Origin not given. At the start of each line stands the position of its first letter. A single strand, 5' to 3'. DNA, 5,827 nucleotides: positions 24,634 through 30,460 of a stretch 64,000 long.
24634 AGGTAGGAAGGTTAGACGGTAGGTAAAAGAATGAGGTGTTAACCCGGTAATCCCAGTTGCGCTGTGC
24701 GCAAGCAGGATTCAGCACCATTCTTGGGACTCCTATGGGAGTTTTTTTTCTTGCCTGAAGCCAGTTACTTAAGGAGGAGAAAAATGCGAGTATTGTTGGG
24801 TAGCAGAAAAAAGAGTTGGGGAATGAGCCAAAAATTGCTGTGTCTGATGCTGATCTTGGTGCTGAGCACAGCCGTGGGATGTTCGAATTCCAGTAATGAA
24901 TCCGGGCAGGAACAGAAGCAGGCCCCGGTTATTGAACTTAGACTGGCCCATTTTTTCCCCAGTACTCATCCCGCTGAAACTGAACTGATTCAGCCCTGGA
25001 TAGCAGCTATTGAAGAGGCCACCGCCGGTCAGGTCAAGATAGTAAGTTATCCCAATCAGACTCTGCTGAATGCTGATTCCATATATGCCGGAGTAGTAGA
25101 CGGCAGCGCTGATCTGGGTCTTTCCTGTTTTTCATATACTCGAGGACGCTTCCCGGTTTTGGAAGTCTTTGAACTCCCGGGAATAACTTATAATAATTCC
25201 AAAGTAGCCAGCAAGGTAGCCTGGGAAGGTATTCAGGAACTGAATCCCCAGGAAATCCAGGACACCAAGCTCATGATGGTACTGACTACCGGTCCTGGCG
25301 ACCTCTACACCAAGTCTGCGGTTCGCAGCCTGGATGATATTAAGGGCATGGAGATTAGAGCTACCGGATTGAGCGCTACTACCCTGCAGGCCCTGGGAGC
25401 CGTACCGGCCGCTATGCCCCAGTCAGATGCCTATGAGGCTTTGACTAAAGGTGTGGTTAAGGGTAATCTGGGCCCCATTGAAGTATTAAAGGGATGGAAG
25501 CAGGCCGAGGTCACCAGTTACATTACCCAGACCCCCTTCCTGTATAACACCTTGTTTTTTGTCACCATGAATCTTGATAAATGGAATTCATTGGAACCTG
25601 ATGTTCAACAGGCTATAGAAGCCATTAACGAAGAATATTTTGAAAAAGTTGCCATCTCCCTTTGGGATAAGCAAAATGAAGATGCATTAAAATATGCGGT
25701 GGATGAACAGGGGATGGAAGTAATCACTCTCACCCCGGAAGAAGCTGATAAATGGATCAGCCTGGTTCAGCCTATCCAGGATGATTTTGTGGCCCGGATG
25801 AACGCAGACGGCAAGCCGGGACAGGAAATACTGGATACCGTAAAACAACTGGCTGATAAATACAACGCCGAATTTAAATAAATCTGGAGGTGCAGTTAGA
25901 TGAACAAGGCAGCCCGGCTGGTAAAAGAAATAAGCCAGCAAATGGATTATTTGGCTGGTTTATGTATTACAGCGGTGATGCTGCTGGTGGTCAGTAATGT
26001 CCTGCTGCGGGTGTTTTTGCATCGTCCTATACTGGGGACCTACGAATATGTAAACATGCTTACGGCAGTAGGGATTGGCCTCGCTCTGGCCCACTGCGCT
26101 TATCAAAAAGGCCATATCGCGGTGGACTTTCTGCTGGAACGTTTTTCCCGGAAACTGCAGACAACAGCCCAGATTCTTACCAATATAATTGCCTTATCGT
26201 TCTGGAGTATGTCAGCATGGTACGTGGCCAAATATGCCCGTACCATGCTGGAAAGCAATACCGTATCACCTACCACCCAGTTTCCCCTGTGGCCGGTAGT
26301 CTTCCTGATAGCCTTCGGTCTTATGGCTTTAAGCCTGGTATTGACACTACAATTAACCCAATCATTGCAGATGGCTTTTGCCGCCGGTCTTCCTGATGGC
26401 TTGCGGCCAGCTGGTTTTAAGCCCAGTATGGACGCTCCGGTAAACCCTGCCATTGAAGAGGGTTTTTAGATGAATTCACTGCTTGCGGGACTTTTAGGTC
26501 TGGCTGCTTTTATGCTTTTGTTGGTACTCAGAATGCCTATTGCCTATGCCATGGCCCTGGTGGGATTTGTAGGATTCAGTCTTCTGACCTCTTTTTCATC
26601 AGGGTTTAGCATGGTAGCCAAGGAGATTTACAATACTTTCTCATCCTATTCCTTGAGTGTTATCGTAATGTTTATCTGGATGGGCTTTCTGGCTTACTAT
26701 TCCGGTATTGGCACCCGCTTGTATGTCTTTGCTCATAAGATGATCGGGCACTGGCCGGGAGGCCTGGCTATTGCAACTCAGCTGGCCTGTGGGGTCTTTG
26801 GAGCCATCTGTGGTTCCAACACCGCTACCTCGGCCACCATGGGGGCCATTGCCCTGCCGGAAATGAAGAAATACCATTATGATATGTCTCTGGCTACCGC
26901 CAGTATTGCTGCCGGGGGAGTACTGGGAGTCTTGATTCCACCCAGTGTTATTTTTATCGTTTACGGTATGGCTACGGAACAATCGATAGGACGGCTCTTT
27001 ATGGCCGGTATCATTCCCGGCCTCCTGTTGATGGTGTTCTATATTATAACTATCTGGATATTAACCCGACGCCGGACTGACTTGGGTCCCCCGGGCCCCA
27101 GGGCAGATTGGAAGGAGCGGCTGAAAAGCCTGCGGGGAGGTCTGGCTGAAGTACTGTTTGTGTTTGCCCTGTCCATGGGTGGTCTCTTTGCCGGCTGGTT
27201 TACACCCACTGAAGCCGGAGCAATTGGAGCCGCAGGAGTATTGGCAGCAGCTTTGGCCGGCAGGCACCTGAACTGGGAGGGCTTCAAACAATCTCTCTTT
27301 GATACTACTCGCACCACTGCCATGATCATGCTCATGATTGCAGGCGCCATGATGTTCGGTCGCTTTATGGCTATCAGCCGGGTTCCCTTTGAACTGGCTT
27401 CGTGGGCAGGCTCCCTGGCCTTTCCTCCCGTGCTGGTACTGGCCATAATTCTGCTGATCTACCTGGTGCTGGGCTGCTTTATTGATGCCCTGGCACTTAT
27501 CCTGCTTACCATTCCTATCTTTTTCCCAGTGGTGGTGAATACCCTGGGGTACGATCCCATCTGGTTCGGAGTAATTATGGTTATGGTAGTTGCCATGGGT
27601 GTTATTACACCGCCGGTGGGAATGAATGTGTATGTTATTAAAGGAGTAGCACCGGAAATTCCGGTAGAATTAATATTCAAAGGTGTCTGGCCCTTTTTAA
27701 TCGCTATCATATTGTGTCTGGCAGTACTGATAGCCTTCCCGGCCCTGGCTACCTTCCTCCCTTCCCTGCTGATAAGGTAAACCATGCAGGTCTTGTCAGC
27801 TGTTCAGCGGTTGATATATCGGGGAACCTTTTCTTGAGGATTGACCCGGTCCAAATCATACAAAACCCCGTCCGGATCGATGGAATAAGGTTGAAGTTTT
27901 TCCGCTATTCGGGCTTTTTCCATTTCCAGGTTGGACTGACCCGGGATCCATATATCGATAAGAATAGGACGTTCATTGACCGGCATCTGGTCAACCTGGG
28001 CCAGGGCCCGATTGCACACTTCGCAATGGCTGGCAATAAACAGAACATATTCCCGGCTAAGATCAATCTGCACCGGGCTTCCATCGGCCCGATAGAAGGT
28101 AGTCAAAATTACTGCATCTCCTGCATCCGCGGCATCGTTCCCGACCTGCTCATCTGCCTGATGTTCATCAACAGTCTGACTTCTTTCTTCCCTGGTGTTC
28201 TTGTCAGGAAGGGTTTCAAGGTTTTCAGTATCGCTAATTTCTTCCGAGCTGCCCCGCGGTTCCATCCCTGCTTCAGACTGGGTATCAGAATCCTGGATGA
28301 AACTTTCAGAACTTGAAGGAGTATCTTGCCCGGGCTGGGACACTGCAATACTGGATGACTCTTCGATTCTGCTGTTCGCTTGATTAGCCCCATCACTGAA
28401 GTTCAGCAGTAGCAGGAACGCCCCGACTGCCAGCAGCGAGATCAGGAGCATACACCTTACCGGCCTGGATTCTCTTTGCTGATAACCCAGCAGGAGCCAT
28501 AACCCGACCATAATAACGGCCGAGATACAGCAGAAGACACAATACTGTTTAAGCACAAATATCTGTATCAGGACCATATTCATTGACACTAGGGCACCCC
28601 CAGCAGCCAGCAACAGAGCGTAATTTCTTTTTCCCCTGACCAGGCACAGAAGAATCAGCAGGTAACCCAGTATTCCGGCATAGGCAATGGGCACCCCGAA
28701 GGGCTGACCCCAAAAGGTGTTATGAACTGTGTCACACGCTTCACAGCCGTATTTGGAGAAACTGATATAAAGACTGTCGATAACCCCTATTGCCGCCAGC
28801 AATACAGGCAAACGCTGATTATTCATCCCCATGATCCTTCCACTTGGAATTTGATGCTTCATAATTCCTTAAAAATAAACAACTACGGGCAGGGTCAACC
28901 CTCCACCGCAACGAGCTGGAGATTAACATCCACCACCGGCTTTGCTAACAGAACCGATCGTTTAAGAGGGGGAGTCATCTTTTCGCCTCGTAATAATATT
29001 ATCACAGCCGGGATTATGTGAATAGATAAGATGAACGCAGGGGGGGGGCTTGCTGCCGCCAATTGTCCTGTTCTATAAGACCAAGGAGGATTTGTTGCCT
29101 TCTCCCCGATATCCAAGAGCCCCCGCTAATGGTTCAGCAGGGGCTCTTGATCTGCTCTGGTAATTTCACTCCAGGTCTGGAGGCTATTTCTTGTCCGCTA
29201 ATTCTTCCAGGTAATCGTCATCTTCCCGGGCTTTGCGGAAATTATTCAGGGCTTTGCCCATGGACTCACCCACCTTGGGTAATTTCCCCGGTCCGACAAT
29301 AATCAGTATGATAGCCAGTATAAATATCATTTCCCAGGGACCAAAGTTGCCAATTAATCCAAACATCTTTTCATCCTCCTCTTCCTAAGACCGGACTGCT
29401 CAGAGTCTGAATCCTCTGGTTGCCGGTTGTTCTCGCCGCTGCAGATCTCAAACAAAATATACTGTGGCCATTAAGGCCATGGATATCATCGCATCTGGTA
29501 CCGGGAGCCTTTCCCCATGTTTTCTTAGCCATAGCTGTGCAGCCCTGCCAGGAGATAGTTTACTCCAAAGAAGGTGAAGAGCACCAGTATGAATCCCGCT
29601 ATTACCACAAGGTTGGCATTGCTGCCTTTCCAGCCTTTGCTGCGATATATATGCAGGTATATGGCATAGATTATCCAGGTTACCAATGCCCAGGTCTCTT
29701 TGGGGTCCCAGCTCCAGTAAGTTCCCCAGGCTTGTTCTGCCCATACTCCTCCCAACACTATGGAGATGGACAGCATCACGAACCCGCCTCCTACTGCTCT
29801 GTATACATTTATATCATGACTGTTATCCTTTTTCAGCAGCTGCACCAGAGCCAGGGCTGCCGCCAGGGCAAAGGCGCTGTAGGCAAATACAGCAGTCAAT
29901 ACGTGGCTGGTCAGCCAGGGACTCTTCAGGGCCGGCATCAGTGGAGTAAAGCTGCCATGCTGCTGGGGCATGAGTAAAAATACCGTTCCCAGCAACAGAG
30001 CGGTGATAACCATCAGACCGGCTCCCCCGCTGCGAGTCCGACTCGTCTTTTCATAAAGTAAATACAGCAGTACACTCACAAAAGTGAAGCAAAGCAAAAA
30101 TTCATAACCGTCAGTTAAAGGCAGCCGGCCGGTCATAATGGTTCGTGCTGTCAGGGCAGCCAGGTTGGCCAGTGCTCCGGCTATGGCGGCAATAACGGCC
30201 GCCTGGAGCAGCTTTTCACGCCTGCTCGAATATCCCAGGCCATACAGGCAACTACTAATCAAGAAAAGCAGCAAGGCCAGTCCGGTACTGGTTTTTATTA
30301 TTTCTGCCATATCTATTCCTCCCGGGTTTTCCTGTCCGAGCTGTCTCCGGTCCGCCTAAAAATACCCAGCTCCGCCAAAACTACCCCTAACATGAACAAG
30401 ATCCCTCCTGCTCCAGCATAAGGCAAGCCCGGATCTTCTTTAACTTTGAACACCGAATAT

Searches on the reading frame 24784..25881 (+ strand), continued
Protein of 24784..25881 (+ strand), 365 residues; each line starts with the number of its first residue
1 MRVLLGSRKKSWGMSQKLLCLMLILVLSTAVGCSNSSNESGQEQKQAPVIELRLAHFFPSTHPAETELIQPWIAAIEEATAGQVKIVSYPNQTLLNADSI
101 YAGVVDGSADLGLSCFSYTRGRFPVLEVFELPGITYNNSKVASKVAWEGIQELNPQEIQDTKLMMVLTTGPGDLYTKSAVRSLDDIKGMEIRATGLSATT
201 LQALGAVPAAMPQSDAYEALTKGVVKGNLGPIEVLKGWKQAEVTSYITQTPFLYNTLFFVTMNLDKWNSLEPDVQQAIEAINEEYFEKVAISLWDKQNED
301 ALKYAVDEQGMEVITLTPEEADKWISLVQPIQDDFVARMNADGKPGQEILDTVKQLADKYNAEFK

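Call 77: find_encoding_contigs(protein=P0275, flank=6000, max_places=2)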
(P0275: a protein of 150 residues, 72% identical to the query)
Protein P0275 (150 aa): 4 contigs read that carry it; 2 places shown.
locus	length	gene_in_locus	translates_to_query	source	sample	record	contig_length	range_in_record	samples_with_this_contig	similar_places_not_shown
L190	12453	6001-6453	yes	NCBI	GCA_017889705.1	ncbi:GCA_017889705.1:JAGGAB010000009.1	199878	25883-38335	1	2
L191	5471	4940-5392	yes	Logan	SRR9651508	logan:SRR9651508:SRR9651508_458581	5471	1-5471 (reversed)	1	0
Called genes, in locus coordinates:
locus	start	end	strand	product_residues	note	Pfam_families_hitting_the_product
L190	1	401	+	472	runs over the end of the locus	PF00324:AA_permease, PF13520:AA_permease_2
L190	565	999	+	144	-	PF09021:HutP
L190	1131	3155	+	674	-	PF17391:Urocanase_N, PF01175:Urocanase, PF17392:Urocanase_C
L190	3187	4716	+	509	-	PF00221:Lyase_aromatic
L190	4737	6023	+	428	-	PF07969:Amidohydro_3, PF01979:Amidohydro_1, PF07969:Amidohydro_3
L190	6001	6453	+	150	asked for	PF09021:HutP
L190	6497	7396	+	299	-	PF07837:FTCD_N, PF02971:FTCD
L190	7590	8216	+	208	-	PF04961:FTCD_C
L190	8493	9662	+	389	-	PF07690:MFS_1, PF12832:MFS_1_like (weak), PF07690:MFS_1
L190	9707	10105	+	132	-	PF00571:CBS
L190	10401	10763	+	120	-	PF12840:HTH_20 (weak), PF01022:HTH_5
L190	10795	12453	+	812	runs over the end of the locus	PF00403:HMA, PF00122:E1-E2_ATPase, PF00702:Hydrolase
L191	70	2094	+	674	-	PF17391:Urocanase_N, PF01175:Urocanase, PF17392:Urocanase_C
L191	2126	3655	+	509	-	PF00221:Lyase_aromatic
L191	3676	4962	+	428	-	PF07969:Amidohydro_3, PF01979:Amidohydro_1, PF07969:Amidohydro_3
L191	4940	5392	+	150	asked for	PF09021:HutP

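Call 78: find_encoding_contigs(protein=P0245, flank=6000, max_places=2)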
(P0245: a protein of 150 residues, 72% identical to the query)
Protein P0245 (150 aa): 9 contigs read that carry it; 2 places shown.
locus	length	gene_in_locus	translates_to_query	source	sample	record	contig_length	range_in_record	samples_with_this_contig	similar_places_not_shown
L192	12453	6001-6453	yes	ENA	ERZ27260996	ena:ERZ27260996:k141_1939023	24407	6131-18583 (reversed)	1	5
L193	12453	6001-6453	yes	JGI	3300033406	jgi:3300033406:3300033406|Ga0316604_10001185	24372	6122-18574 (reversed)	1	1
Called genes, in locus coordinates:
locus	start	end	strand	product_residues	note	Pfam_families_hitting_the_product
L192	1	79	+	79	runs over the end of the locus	PF19807:DUF6290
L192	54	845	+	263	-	PF10502:Peptidase_S26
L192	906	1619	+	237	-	PF02163:Peptidase_M50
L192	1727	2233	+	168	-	PF03061:4HBT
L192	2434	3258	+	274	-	PF02582:DUF155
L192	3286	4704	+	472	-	-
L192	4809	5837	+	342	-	PF00491:Arginase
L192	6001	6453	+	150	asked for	PF09021:HutP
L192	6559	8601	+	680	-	PF17391:Urocanase_N, PF01175:Urocanase, PF17392:Urocanase_C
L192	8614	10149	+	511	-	PF00221:Lyase_aromatic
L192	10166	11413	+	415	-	PF07969:Amidohydro_3 (weak), PF01979:Amidohydro_1, PF07969:Amidohydro_3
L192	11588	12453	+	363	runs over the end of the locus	-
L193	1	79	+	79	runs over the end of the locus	PF19807:DUF6290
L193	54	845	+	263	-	PF10502:Peptidase_S26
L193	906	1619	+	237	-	PF02163:Peptidase_M50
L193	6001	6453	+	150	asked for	PF09021:HutP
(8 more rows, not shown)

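Call 92: find_encoding_contigs(protein=P0236, flank=3000, max_places=3)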
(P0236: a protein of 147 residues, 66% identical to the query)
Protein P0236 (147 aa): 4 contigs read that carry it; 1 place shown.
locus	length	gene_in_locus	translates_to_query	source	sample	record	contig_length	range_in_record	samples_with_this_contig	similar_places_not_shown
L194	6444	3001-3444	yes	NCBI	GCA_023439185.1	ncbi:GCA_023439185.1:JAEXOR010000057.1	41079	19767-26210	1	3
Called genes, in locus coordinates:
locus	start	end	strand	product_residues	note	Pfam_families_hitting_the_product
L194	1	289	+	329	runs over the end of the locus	PF03462:PCRF, PF00472:RF-1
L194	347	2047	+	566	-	PF00111:Fer2, PF17651:Raco_middle, PF14574:RACo_C_ter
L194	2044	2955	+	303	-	PF01208:URO-D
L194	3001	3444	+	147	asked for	PF09021:HutP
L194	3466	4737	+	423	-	PF01979:Amidohydro_1, PF07969:Amidohydro_3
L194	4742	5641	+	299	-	PF07837:FTCD_N, PF02971:FTCD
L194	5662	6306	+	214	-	PF04961:FTCD_C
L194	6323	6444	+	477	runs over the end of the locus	PF00989:PAS, PF08448:PAS_4, PF13426:PAS_9, PF00158:Sigma54_activat, PF14532:Sigma54_activ_2, PF07728:AAA_5 (weak), PF25601:AAA_lid_14, PF02954:HTH_8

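Call 93: find_encoding_contigs(protein=P0252, flank=3000, max_places=3)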
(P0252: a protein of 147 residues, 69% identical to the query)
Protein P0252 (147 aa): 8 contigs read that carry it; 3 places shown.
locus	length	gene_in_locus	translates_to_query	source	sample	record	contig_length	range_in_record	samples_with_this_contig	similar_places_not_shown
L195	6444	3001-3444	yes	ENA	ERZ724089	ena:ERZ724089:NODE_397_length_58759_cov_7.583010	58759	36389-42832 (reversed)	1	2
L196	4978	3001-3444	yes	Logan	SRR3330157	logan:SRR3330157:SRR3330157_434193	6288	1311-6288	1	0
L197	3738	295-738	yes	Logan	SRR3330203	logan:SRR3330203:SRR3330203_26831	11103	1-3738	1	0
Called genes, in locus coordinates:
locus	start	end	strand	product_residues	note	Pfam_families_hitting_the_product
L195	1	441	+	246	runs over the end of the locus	PF20772:TACO1_YebC_N, PF01709:Transcrip_reg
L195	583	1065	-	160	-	-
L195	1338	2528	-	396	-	PF00990:GGDEF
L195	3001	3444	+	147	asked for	PF09021:HutP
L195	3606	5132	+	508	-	PF00221:Lyase_aromatic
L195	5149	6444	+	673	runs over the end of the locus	PF17391:Urocanase_N, PF01175:Urocanase, PF17392:Urocanase_C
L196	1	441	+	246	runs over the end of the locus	PF20772:TACO1_YebC_N, PF01709:Transcrip_reg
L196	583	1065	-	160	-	-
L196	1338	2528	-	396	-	PF00990:GGDEF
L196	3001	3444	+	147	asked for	PF09021:HutP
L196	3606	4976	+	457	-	?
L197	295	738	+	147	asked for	PF09021:HutP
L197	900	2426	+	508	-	PF00221:Lyase_aromatic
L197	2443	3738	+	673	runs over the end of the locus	PF17391:Urocanase_N, PF01175:Urocanase, PF17392:Urocanase_C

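Call 94: find_encoding_contigs(protein=P0151, flank=2500, max_places=2)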
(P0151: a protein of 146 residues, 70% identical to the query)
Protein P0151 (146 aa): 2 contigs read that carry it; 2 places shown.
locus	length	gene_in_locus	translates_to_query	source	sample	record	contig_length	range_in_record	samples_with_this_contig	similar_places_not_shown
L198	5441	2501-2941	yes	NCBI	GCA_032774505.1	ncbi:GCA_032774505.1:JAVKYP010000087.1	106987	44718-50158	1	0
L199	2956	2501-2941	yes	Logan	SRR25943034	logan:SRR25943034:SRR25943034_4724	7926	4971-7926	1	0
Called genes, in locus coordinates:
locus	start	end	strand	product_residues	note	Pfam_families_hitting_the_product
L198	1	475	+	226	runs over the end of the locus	PF01144:CoA_trans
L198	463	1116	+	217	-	PF01144:CoA_trans, PF13336:AcetylCoA_hyd_C (weak)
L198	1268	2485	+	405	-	PF04389:Peptidase_M28 (weak), PF01546:Peptidase_M20, PF07687:M20_dimer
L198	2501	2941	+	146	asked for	PF09021:HutP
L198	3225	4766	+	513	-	PF00221:Lyase_aromatic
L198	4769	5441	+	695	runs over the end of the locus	PF17391:Urocanase_N, PF01175:Urocanase, PF17392:Urocanase_C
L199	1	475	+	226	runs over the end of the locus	PF01144:CoA_trans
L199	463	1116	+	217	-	PF01144:CoA_trans, PF13336:AcetylCoA_hyd_C (weak)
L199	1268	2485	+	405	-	PF04389:Peptidase_M28 (weak), PF01546:Peptidase_M20, PF07687:M20_dimer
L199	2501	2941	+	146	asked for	PF09021:HutP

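Call 95: find_encoding_contigs(protein=P0218, flank=2500, max_places=2)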
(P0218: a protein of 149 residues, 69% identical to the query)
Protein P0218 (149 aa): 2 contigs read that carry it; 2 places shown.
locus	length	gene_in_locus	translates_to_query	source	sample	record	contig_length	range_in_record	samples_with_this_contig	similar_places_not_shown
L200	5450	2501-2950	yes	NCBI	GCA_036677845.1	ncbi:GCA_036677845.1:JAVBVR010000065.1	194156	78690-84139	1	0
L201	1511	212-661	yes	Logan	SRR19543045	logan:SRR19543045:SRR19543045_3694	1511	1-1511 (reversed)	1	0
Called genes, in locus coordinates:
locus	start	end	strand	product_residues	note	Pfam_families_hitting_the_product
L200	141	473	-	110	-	PF13560:HTH_31, PF12844:HTH_19, PF01381:HTH_3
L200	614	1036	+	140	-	-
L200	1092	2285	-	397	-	PF01841:Transglut_core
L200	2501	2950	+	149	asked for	PF09021:HutP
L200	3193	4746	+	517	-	PF00221:Lyase_aromatic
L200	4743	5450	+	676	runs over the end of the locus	PF17391:Urocanase_N, PF01175:Urocanase, PF17392:Urocanase_C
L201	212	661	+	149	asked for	PF09021:HutP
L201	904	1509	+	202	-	?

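Call 96: find_encoding_contigs(protein=P0286, flank=2500, max_places=2)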
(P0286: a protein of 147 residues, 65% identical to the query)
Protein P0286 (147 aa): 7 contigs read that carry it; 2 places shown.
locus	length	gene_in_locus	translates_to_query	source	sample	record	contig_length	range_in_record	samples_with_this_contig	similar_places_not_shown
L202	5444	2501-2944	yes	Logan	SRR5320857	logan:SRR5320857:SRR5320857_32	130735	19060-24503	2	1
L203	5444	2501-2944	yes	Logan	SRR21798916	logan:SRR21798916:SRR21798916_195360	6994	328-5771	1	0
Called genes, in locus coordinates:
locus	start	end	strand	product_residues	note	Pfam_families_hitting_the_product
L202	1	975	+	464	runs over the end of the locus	PF00860:Xan_ur_permease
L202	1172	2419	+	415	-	PF01566:Nramp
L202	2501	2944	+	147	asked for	PF09021:HutP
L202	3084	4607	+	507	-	PF00221:Lyase_aromatic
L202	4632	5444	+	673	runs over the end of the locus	PF17391:Urocanase_N, PF01175:Urocanase, PF17392:Urocanase_C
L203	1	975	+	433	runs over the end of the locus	?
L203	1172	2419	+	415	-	PF01566:Nramp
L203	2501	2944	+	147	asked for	PF09021:HutP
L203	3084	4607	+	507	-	PF00221:Lyase_aromatic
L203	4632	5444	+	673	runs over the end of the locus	PF17391:Urocanase_N, PF01175:Urocanase, PF17392:Urocanase_C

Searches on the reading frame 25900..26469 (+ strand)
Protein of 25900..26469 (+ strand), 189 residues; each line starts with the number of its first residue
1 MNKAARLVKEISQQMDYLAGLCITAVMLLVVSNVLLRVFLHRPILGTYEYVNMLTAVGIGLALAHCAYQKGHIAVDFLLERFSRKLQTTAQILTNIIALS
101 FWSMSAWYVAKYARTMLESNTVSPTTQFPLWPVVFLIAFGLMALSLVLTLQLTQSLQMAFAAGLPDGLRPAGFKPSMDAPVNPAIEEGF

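Call 10: search_protein_families(library=pfam, proteins=[window:25900-26469:+])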
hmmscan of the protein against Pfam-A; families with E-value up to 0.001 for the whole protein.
window:25900-26469:+ (189 aa): 1 family
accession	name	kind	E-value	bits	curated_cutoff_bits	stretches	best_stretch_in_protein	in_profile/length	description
PF04290.18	DctQ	-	1.4e-23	83.7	28.3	1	26-153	1-127/132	Tripartite ATP-independent periplasmic transporters, DctQ component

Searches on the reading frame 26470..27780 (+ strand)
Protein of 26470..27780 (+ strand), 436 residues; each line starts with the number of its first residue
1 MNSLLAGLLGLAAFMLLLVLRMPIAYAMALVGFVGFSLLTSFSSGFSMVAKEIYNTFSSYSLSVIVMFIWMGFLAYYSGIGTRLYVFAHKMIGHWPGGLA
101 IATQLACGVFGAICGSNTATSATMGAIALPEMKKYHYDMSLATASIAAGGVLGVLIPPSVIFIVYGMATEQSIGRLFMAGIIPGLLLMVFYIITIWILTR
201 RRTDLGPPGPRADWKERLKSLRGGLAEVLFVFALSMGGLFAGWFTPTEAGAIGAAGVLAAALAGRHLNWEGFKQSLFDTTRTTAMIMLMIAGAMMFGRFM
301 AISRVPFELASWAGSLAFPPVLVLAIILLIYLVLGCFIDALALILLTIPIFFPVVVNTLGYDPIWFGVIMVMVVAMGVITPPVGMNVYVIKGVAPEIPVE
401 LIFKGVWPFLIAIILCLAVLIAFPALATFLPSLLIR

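Call 10: search_protein_families(library=pfam, proteins=[window:26470-27780:+])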
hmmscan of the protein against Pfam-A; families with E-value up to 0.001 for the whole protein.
window:26470-27780:+ (436 aa): 1 family
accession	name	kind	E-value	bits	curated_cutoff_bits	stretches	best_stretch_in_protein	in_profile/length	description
PF06808.19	DctM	-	1.3e-98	331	23.8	1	11-426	1-413/413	Tripartite ATP-independent periplasmic transporter, DctM component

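Call 69: search_protein_families(library=ncbifam, proteins=[window:26470-27780:+], max_evalue=0.00001)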
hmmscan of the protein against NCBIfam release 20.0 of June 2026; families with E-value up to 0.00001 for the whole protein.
window:26470-27780:+ (436 aa): 3 families
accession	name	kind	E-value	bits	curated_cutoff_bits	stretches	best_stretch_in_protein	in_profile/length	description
TIGR00786.1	dctM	subfamily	6.6e-102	341.3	268.45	1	22-431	2-405/405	TRAP transporter large permease subunit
NF011634.1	PRK15060.1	equivalog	1.1e-55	189.5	800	1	12-427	8-417/425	2,3-diketo-L-gulonate TRAP transporter large permease YiaN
TIGR02123.1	TRAP_fused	subfamily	4e-15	55.5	320.65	1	44-420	150-529/615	TRAP transporter fused permease subunit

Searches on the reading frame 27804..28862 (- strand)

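Call 10: search_protein_families(library=pfam, proteins=[window:27804-28862:-])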
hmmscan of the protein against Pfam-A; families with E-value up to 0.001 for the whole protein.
window:27804-28862:- (352 aa): 1 family
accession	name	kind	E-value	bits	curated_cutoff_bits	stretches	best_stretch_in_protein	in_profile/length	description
PF07884.19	VKOR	-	7.9e-12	45.9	27.5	1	20-124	4-132/134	Vitamin K epoxide reductase family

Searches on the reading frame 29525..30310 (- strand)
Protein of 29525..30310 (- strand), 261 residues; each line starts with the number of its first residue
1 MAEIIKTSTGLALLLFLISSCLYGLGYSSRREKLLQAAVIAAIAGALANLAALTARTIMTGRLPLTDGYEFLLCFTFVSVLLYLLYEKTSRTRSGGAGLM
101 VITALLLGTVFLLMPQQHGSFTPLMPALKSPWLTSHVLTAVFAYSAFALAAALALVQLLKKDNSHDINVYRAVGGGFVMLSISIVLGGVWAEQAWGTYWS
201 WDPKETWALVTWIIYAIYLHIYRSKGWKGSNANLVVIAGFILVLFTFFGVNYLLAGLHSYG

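Call 10: search_protein_families(library=pfam, proteins=[window:29525-30310:-])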
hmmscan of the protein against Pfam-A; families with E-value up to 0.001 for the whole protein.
window:29525-30310:- (261 aa): 1 family
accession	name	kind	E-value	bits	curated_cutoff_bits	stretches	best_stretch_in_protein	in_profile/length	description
PF01578.25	Cytochrom_C_asm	-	5.9e-48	163.7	29.9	1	69-258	5-212/212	Cytochrome C assembly protein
